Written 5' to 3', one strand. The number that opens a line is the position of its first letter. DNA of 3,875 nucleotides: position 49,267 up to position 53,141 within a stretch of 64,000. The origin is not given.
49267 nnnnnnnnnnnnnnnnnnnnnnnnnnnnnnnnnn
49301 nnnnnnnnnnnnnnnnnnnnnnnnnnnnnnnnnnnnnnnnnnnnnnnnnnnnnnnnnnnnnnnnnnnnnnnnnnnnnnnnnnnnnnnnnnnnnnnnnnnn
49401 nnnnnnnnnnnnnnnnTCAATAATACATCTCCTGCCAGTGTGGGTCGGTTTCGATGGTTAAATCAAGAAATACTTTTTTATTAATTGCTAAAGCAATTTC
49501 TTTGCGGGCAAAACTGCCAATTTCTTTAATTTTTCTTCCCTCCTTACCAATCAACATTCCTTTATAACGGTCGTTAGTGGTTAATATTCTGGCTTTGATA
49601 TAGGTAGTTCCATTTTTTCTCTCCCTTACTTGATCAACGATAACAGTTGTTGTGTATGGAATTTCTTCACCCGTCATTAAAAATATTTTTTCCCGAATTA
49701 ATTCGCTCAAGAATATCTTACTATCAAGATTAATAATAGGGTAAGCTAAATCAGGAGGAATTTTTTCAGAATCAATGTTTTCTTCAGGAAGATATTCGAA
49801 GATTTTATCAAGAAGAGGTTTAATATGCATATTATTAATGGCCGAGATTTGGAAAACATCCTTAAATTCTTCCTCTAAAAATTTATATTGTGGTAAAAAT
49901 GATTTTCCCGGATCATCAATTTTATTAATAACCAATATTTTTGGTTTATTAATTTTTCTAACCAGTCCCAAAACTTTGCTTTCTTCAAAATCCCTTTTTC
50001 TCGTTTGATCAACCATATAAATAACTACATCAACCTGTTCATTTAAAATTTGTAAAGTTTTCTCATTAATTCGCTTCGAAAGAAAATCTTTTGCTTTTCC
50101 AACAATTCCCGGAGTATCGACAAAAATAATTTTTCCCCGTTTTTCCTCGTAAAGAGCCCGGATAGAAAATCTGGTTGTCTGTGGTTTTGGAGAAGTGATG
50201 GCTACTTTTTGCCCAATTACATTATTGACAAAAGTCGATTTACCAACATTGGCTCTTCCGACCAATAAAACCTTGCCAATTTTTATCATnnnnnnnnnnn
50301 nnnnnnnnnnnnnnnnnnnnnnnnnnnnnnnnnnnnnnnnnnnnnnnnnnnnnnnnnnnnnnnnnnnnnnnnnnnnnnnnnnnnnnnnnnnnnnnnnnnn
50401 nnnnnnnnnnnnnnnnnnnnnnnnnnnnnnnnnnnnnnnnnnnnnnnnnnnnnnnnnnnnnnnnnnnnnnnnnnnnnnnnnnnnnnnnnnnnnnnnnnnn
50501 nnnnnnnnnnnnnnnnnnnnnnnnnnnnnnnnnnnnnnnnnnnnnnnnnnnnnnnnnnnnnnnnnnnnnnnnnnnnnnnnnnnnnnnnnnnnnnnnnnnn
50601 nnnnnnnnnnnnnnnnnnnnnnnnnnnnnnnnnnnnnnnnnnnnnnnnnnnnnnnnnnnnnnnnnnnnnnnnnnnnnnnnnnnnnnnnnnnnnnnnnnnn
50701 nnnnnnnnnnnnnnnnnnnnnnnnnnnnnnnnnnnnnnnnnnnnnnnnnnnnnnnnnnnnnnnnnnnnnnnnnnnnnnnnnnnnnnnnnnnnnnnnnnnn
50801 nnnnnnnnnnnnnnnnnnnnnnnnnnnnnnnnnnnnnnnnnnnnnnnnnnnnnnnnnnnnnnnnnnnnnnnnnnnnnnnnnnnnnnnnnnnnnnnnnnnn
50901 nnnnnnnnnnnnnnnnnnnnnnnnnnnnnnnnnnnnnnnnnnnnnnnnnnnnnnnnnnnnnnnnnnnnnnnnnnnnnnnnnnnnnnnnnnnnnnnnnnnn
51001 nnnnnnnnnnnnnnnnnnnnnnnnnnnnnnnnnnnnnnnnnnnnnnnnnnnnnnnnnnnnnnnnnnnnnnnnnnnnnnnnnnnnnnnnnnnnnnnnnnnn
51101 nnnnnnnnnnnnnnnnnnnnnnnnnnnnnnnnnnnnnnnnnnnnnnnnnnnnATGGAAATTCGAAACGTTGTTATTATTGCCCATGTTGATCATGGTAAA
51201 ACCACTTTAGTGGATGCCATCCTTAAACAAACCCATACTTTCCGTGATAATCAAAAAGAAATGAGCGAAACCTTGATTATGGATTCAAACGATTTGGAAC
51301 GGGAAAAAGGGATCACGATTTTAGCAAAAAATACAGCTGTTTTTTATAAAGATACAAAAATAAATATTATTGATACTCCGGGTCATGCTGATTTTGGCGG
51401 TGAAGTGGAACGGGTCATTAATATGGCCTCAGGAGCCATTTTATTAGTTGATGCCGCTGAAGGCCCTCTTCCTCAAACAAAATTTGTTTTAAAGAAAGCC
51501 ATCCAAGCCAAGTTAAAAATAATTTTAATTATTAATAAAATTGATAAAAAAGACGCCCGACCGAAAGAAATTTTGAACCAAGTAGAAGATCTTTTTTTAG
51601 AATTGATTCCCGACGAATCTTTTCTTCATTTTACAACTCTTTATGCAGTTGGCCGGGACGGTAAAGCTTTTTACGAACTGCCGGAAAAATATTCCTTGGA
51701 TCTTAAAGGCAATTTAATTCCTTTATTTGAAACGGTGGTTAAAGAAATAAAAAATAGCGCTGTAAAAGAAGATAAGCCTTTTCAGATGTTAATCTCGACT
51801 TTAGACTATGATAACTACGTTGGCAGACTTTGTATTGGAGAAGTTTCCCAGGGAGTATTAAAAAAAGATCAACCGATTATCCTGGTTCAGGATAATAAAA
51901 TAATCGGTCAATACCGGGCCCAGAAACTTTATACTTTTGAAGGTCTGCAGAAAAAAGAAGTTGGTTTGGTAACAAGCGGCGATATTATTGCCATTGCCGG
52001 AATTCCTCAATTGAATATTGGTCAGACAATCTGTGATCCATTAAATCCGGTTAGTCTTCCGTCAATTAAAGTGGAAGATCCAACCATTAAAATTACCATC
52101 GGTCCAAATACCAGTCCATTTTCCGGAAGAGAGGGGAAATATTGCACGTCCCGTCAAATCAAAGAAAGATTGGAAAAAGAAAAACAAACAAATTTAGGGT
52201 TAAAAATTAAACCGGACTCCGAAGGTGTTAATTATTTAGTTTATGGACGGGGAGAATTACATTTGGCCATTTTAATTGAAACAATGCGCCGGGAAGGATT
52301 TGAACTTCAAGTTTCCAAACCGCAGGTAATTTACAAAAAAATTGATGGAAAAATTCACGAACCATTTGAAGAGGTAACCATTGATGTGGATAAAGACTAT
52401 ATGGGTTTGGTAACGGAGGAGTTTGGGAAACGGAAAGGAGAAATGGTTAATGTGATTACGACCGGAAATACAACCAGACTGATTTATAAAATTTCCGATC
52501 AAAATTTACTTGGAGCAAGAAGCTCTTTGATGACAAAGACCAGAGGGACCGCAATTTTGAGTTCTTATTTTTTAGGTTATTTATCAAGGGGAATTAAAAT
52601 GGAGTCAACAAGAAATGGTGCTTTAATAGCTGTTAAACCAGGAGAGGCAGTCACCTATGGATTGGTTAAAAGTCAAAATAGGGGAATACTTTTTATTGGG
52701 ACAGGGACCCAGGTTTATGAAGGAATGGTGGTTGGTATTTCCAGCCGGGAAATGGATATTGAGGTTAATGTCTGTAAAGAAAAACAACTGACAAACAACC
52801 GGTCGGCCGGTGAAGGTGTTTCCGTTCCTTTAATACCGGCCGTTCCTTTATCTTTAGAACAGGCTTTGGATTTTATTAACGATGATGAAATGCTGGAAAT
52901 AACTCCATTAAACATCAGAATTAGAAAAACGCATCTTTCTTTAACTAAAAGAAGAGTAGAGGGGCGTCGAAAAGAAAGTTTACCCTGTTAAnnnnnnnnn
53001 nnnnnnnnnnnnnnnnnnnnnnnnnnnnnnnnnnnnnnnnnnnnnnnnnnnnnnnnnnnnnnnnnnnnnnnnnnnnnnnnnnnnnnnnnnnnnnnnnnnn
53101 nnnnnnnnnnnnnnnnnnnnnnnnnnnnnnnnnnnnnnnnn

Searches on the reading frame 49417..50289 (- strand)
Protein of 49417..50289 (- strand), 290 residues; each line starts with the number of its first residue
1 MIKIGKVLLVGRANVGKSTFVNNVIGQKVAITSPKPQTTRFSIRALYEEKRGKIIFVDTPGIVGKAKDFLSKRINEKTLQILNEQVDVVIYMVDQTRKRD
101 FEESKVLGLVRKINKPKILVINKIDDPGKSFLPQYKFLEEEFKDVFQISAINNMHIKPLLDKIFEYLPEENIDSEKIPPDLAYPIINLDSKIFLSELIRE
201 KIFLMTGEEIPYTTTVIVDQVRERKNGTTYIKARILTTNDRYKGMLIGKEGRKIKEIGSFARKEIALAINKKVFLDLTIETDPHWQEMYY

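Call 80: search_protein_families(library=pfam, proteins=[window:49417-50289:-], max_evalue=0.001)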
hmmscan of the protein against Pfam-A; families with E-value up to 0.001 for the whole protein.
window:49417-50289:- (290 aa): 11 families
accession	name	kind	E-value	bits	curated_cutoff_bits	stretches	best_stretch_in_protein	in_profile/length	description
PF01926.29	MMR_HSR1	-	9.2e-24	84.2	21.9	1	6-123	1-113/113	50S ribosome-binding GTPase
PF00009.33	GTP_EFTU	-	2.6e-12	47.1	26.5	1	45-168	62-187/188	Elongation factor Tu GTP binding domain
PF02421.24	FeoB_N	-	3.2e-10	40.2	27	1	6-162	2-155/156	Ferrous iron transport protein B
PF04548.22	AIG1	-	1.1e-09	38.4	27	1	6-117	2-114/212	AIG1 family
PF07650.23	KH_2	-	2.4e-09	37.3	22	1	209-285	1-77/78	KH domain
PF00350.29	Dynamin_N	-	2.5e-09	37.8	27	1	7-42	1-36/168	Dynamin family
PF10662.15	PduV-EutP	-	1e-06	29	21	1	6-162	3-140/143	Ethanolamine utilisation - propanediol utilisation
PF02492.25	cobW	-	4.5e-05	23.5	20.7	1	42-130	73-159/180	CobW/HypB/UreG, nucleotide-binding domain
PF08477.19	Roc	-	0.00018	22.2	27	1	6-125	1-119/119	Ras of Complex, Roc, domain of DAPkinase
PF03193.22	RsgA_GTPase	-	0.00037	20.8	30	0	7-62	109-168/174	RsgA GTPase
PF16897.10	MMR_HSR1_Xtn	-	0.00045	20.6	35.2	1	115-167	56-104/106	C-terminal region of MMR_HSR1 domain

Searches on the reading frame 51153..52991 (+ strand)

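Call 80: search_protein_families(library=pfam, proteins=[window:51153-52991:+], max_evalue=0.001)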
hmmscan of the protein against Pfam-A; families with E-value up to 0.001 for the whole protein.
window:51153-52991:+ (612 aa): 7 families
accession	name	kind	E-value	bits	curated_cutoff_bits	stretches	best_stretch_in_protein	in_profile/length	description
PF00009.33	GTP_EFTU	-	5.3e-53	179.8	26.5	1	2-174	2-176/188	Elongation factor Tu GTP binding domain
PF21018.2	BipA_C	-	3.4e-40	136.6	23.8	1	488-595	1-108/110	TypA/BipA C-terminal domain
PF00679.30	EFG_C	-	2.7e-15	56.6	27.9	1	401-476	2-78/89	Elongation factor G C-terminus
PF03144.31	GTP_EFTU_D2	-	4.1e-08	34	30.3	1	224-294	1-73/73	Elongation factor Tu domain 2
PF22042.2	EF-G_D2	-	4e-07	30.5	27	1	209-294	1-82/84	Elongation factor G domain 2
PF14492.12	EFG_III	-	8.6e-06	26.2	27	1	334-387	19-73/75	Elongation Factor G, domain III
PF01926.29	MMR_HSR1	-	1.2e-05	25.9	21.9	1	6-129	2-113/113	50S ribosome-binding GTPase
